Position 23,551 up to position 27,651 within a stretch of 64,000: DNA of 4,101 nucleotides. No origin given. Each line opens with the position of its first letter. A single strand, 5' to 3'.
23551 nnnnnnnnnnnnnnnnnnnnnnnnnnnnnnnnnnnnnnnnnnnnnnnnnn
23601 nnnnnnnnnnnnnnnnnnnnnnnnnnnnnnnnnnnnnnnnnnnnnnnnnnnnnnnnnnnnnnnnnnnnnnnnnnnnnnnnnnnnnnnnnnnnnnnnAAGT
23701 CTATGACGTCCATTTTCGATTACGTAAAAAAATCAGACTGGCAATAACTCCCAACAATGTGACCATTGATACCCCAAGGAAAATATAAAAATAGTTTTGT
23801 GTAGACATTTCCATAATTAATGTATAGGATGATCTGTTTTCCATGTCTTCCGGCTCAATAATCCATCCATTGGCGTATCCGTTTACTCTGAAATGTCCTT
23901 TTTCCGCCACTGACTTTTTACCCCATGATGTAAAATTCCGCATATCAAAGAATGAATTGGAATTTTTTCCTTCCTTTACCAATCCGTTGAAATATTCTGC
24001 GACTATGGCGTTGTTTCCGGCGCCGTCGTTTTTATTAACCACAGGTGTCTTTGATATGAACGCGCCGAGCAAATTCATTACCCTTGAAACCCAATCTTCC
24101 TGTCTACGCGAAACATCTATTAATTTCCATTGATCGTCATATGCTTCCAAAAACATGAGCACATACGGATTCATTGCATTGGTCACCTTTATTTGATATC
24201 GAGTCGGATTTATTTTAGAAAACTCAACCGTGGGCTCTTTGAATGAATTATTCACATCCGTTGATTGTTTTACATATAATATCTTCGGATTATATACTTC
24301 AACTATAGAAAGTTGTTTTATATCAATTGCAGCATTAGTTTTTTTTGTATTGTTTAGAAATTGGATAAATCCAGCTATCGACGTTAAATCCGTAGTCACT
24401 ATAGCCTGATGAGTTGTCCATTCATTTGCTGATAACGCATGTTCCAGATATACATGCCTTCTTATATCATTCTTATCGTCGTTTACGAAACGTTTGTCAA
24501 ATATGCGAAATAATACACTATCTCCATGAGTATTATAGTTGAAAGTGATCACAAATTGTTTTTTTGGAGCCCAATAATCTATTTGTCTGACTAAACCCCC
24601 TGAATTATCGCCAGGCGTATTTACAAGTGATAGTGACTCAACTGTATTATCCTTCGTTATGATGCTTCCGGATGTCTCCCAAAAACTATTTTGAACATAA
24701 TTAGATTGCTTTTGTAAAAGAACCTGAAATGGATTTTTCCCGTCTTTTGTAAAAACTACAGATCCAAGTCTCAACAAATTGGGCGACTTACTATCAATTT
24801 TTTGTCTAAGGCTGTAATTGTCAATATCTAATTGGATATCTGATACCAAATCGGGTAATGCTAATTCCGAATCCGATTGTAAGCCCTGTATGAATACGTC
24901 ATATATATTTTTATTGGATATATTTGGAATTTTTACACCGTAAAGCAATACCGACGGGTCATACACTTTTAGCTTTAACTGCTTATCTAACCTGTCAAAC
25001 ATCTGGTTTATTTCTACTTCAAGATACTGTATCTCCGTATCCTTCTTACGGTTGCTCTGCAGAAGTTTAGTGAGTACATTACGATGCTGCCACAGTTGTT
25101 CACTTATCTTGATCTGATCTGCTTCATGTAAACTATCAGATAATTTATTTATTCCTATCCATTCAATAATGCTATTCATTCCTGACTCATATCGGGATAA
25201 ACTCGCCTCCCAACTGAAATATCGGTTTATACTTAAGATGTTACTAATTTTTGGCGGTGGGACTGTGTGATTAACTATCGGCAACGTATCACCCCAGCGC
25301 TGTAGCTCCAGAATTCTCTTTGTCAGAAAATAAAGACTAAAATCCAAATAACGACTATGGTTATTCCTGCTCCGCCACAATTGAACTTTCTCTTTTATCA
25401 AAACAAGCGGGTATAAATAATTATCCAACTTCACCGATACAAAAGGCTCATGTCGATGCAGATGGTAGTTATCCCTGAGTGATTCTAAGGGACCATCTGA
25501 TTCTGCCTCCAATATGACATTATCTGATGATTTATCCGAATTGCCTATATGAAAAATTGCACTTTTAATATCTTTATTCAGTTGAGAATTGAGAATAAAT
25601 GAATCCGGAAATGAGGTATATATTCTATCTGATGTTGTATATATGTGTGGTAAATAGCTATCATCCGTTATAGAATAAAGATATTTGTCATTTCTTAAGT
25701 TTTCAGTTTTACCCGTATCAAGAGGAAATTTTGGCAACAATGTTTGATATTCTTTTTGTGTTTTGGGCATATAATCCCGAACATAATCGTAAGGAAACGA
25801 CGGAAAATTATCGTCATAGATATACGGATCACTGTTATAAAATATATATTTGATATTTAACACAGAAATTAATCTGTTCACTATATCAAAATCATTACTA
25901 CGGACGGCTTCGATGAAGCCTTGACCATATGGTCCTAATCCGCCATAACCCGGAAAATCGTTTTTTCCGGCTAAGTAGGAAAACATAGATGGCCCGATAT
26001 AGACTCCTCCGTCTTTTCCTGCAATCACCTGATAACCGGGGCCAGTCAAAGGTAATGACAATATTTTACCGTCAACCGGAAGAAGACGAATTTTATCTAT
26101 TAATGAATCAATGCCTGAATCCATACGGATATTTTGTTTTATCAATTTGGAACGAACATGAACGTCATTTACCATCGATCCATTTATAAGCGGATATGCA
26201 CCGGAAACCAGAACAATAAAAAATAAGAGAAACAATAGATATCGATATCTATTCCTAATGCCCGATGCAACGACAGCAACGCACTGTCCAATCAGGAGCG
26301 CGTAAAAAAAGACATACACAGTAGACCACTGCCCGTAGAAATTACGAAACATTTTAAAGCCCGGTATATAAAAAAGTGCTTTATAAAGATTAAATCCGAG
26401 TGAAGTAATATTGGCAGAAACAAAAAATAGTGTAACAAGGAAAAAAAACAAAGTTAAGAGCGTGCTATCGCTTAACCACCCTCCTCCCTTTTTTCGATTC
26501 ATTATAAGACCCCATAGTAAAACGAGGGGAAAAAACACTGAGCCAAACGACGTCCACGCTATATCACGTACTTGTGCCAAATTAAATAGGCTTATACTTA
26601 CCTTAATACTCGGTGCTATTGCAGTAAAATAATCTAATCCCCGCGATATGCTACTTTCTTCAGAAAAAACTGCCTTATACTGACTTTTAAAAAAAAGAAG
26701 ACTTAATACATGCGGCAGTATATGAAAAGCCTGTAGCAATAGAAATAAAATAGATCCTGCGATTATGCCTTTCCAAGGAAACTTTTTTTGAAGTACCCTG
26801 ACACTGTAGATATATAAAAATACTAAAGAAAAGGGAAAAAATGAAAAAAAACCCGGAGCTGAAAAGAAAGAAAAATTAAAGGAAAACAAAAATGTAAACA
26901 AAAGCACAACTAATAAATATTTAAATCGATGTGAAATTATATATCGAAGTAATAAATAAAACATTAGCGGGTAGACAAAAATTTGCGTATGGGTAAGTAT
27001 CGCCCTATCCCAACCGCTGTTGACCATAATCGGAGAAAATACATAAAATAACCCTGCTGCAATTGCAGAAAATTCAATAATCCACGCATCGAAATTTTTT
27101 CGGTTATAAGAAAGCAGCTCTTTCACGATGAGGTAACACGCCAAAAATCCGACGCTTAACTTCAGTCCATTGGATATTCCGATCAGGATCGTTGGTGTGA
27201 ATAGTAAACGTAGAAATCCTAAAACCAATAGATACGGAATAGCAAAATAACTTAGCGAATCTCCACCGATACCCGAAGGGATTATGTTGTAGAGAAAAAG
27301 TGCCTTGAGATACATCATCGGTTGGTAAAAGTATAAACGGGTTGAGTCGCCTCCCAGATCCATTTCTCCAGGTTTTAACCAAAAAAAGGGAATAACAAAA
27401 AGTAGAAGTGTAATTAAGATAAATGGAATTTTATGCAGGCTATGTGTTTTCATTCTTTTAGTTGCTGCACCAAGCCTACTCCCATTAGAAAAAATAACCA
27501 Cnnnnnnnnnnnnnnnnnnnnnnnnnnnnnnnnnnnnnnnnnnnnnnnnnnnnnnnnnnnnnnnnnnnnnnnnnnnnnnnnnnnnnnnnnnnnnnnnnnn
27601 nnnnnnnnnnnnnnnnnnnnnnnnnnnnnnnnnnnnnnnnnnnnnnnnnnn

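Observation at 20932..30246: AT-rich island encoding three paralogous giant membrane proteins (710, ~1250 and 822 aa) with shared N-terminal GGD loop motif, shared C-terminal domain and terminal TM anchor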

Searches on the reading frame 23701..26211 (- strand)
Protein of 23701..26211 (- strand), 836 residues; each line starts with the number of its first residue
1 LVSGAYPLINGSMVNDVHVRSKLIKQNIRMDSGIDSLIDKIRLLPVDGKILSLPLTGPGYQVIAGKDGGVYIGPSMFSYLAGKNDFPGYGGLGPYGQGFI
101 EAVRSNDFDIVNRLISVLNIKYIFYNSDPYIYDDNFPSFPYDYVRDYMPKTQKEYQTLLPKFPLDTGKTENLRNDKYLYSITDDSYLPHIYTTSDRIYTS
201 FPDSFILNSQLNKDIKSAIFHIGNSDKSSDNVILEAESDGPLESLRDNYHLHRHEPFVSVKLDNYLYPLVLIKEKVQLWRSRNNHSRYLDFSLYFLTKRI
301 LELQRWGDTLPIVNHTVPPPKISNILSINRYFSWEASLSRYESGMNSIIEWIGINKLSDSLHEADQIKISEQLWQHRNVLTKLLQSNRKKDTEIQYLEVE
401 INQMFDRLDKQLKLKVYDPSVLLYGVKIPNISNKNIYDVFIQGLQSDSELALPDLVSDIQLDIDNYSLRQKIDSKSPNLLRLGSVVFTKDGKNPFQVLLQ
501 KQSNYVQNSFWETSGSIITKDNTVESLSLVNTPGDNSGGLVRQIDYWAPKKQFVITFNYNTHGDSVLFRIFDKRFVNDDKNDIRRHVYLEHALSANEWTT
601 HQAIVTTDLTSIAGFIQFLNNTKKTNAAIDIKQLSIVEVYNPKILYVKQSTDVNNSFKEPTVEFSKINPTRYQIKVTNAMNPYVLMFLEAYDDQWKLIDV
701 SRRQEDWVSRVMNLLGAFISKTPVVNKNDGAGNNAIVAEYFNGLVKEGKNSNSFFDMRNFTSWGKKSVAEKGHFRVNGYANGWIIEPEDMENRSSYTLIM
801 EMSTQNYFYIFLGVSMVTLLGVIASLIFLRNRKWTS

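Call 49: predict_structure(alignment_id=A3)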
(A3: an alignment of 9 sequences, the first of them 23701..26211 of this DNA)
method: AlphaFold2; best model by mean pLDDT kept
length: 836 residues; sequences in the alignment: 9
mean_pLDDT: 37.8   pTM: 0.30
mean pLDDT of the five models: 37.8, 36.7, 36.2, 35.0, 33.3
residues with pLDDT >= 90: 0; 70-90: 42; 50-70: 145; < 50: 649
segments of 3 or more residues with pLDDT < 50: 1-334, 352-365, 367-369, 378-380, 415-657, 721-752, 775-780, 833-836
pLDDT, mean of each block of 10 residues (from residue 1): 26 22 23 33 28 27 34 29 27 33 37 29 22 23 26 30 28 26 24 24 27 27 27 27 30 26 28 31 37 41 34 32 38 50 53 45 48 50 52 60 60 44 27 25 24 26 28 29 28 32 29 33 32 32 32 34 30 28 27 26 28 32 27 25 30 42 63 74 55 73 62 58 35 27 38 56 68 49 68 79 67 62 69 46
secondary structure, 60 per line:
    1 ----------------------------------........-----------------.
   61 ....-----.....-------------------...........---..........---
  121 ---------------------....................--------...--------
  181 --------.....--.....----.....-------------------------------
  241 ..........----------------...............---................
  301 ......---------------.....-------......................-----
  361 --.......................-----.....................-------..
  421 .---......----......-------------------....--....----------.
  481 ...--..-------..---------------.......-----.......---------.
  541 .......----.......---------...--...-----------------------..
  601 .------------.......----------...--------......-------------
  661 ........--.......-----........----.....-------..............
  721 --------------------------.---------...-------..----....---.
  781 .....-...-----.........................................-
elements in order (helices of 4 or more, strands of 3 or more residues): H35-42 E60-64 E70-74 H94-104 H108-117 H142-161 E189-193 E196-200 H205-209 H241-250 H267-281 H285-306 H322-326 H334-355 H363-385 H391-411 E425-430 E435-440 E460-463 E466-469 H480-483 E512-518 E524-530 E540-547 E552-558 E568-570 E614-620 E642-647 E661-668 E671-677 E683-690 E695-699 H707-720 E773-776 E780-785 E795-802 H803-835

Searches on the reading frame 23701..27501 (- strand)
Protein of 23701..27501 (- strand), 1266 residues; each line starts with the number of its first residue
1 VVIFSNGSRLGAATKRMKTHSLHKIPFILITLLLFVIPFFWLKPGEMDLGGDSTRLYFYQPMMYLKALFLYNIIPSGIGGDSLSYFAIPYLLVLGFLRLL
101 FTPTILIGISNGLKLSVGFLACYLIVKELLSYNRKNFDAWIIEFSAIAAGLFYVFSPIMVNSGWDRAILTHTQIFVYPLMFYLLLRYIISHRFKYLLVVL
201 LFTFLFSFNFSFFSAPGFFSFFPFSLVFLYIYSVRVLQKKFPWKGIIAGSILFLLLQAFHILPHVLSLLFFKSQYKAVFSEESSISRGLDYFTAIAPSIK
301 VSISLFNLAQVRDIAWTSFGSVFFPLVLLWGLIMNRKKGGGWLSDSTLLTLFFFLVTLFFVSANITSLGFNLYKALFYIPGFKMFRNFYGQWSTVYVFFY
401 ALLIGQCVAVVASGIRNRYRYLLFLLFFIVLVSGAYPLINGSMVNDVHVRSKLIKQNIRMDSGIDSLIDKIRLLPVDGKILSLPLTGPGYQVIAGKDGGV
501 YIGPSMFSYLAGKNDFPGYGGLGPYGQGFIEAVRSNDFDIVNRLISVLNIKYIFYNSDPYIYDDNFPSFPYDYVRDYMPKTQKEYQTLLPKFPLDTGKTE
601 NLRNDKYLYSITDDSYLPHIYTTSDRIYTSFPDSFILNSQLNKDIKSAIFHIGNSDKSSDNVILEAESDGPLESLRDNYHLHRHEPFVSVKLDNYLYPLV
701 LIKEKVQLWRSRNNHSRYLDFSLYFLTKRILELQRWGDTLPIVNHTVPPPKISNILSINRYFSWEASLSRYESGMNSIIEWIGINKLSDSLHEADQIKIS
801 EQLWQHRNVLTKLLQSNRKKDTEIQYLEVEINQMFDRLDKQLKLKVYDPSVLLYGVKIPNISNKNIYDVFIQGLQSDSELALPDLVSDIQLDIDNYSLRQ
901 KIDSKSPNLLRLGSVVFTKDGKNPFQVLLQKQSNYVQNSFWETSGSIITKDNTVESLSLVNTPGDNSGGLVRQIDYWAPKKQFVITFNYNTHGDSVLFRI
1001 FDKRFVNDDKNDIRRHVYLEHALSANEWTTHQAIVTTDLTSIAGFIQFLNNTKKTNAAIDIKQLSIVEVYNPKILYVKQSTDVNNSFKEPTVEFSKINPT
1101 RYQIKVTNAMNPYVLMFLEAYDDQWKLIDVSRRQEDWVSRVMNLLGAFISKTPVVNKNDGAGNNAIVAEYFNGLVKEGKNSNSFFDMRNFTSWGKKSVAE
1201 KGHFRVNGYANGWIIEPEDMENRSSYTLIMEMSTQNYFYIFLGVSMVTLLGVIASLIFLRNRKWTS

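Call 4: search_protein_families(library=pfam, proteins=[window:23701-27501:-], max_evalue=1)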
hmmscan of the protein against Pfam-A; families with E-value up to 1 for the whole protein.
window:23701-27501:- (1266 aa): 1 family
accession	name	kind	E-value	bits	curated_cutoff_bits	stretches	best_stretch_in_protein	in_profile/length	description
PF09472.15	MtrF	-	0.22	11.4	22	1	442-465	15-38/62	Tetrahydromethanopterin S-methyltransferase, F subunit (MtrF)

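Call 5: search_protein_families(library=ncbifam, proteins=[window:23701-27501:-], max_evalue=1)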
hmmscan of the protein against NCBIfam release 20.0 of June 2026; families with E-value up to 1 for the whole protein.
window:23701-27501:- (1266 aa): 0 families

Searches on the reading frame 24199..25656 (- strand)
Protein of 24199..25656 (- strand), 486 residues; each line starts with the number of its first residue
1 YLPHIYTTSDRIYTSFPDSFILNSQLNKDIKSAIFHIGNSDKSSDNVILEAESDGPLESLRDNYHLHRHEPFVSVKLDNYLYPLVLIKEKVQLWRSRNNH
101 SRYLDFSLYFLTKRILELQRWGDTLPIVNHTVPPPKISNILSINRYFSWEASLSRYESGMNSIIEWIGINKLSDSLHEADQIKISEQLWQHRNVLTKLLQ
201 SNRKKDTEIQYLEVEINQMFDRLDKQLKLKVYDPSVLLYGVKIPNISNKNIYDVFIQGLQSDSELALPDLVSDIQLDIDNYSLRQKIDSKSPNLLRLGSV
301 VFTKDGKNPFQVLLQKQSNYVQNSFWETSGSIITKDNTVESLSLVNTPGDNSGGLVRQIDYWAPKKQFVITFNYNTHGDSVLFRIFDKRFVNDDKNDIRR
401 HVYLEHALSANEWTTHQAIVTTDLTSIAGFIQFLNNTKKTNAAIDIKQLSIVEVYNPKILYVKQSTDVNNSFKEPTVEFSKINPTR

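Call 54: search_protein_families(library=pfam, alignment_id=A4, max_evalue=0.1)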
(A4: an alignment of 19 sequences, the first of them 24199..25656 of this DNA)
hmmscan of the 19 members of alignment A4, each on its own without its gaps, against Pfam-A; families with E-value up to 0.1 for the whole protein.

A. member 1, window:24199-25656:- (486 aa): 0 families

B. families by the number of members that match (of 19 scanned): 10 families
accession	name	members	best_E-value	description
PF02018.23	CBM_4_9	2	0.00097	Carbohydrate binding domain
PF17974.7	GalBD_like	1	0.054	Galactose-binding domain-like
PF25802.1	WWC1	1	0.054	WWC1-like, helical hairpin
PF00958.27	GMP_synt_C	1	0.058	GMP synthase C terminal domain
PF21466.3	GH101_dom-5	1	0.063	Endo-alpha-N-acetylgalactosaminidase, domain 5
PF10157.14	BORCS6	1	0.067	BLOC-1-related complex sub-unit 6 C-terminal helix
PF05996.17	Fe_bilin_red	1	0.076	Ferredoxin-dependent bilin reductase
PF18861.7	PTP_tm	1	0.097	TM proximal of protein tyrosine phosphatase, receptor type J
PF14743.12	DNA_ligase_OB_2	1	0.099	DNA ligase OB-like domain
PF07295.17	DUF1451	1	0.099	Zinc-ribbon containing domain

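Call 55: search_solved_structures(query=A4, max_evalue=10)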
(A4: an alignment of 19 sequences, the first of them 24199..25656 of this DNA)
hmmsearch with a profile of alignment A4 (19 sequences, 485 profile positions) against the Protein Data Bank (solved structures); distinct sequences matched with E-value up to 10: 0.
